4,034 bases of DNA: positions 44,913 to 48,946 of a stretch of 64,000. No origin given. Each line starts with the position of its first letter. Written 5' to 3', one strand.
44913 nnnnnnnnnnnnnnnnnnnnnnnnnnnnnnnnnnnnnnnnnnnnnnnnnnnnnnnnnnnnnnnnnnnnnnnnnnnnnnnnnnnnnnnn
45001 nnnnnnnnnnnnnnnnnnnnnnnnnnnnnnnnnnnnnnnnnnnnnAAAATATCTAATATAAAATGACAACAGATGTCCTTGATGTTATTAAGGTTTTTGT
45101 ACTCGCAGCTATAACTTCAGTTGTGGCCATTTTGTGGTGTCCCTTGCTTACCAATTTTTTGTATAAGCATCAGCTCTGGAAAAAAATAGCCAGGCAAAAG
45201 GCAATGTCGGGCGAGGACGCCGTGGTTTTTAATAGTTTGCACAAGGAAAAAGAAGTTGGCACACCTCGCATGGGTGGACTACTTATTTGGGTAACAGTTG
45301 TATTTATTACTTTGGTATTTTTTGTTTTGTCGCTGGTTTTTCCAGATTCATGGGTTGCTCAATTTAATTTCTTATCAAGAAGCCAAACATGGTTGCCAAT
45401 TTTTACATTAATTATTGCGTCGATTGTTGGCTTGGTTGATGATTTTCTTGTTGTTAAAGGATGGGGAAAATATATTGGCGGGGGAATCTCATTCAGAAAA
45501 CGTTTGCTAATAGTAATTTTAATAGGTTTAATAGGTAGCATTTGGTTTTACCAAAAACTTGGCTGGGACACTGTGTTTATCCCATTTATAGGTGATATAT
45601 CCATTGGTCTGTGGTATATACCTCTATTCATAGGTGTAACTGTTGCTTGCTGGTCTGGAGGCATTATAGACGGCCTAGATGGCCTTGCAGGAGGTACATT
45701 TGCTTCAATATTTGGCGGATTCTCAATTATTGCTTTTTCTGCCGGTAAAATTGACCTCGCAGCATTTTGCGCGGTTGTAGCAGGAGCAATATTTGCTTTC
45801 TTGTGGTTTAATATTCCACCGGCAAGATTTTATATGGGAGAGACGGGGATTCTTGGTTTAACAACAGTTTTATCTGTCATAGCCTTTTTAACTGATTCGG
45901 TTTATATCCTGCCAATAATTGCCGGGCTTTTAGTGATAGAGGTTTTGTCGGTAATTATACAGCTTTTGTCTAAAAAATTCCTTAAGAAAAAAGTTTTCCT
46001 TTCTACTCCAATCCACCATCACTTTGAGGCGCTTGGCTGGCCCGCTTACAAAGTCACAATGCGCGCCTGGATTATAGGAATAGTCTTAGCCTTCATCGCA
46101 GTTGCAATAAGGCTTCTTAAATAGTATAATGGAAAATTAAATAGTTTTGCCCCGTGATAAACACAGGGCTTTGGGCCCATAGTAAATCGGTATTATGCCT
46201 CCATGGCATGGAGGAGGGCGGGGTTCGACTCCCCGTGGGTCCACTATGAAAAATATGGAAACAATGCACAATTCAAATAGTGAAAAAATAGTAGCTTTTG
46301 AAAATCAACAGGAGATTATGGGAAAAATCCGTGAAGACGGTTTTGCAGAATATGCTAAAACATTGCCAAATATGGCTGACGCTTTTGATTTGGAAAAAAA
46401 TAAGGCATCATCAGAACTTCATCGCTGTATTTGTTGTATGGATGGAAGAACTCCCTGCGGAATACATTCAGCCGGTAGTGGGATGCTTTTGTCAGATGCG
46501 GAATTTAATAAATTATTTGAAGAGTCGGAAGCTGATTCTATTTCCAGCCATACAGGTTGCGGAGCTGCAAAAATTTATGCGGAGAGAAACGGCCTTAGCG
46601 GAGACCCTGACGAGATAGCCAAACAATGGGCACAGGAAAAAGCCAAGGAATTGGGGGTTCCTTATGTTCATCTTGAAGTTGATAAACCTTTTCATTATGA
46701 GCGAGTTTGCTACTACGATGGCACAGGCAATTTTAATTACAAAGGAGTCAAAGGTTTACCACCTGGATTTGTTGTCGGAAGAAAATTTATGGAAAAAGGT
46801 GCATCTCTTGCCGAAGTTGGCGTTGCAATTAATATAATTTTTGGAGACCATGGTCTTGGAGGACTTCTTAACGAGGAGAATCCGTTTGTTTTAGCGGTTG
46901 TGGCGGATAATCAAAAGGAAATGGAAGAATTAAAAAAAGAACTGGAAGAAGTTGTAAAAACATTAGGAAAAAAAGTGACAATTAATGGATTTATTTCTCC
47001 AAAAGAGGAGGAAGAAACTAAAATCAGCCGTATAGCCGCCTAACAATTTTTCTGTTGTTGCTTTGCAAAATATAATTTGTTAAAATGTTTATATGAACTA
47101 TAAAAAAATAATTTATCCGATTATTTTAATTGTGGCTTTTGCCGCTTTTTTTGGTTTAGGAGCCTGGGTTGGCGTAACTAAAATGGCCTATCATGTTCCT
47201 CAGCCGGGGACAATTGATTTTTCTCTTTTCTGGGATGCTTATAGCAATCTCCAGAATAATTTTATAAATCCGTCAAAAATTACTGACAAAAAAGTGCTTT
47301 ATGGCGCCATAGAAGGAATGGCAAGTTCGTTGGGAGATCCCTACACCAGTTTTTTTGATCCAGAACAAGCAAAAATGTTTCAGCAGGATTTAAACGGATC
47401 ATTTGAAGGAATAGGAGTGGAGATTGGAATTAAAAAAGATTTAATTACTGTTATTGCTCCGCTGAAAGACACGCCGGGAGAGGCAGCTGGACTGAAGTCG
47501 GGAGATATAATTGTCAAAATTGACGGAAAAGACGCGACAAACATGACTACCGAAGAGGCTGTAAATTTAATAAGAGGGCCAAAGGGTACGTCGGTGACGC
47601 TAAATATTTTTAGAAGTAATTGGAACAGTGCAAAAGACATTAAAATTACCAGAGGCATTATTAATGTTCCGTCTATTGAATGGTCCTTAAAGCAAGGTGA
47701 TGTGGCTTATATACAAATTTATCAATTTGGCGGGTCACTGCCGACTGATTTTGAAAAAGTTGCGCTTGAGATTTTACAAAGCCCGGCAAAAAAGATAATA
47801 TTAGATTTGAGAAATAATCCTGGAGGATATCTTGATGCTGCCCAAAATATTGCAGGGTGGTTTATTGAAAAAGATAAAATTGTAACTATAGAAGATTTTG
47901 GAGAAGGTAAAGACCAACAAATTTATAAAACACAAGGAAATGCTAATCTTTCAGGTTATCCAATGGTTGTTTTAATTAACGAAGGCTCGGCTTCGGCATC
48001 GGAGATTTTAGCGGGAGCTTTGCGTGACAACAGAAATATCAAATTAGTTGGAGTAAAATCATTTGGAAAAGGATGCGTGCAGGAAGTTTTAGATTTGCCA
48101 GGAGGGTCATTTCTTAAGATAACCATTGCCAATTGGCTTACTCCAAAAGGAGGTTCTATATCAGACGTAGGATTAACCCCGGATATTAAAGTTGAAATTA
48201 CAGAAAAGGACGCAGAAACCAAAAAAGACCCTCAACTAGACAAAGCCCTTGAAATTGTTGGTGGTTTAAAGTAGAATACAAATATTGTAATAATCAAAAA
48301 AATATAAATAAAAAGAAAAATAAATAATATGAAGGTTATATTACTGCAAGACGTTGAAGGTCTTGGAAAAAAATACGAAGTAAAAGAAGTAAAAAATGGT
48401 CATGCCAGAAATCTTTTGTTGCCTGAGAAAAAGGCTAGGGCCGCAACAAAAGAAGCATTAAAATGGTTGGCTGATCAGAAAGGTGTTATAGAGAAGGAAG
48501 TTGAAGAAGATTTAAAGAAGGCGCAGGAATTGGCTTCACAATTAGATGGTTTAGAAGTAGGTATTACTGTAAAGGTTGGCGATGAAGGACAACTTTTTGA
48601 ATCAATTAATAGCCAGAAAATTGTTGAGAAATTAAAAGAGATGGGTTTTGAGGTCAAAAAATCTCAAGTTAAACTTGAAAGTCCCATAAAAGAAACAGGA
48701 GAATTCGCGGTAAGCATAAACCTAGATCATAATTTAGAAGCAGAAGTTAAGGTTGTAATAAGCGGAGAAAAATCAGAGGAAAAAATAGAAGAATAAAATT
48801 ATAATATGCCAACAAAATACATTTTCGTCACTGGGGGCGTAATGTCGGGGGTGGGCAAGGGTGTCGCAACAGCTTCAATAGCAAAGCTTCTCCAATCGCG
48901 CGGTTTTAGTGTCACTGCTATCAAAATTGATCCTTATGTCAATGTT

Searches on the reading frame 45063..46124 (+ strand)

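Call 76: search_protein_families(library=pfam, proteins=[window:45063-46124:+], max_evalue=0.00001)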
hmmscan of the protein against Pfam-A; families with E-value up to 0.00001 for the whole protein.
window:45063-46124:+ (353 aa): 1 family
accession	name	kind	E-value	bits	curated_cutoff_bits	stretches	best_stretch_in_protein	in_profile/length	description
PF00953.26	Glycos_transf_4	-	4e-20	72.8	27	1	112-275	4-157/160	Glycosyl transferase family 4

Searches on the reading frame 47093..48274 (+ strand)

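Call 76: search_protein_families(library=pfam, proteins=[window:47093-48274:+], max_evalue=0.00001)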
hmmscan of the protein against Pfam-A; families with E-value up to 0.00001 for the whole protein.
window:47093-48274:+ (393 aa): 5 families
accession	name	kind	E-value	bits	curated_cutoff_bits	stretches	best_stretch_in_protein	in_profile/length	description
PF03572.23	Peptidase_S41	-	1.5e-47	161.7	24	1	203-367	1-165/165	Peptidase family S41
PF00595.29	PDZ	-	3.9e-13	50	23.2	1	103-172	10-80/81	PDZ domain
PF17820.7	PDZ_6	-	5.2e-12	45.8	27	1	122-172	4-52/54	PDZ domain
PF13180.12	PDZ_2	-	2.7e-08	34.4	27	1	107-183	3-78/80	PDZ domain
PF22694.1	CtpB_N-like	-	8.6e-07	29.8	27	1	46-91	41-84/85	Activating protease CtpB N-terminal domain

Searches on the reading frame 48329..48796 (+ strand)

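Call 76: search_protein_families(library=pfam, proteins=[window:48329-48796:+], max_evalue=0.00001)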
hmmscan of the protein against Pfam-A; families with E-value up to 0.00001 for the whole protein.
window:48329-48796:+ (155 aa): 2 families
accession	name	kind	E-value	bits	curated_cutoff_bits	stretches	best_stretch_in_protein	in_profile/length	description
PF03948.19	Ribosomal_L9_C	-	8.1e-23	81.1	23.2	1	64-145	2-85/86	Ribosomal protein L9, C-terminal domain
PF01281.25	Ribosomal_L9_N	-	8.6e-20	70.5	20.7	1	1-45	1-45/47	Ribosomal protein L9, N-terminal domain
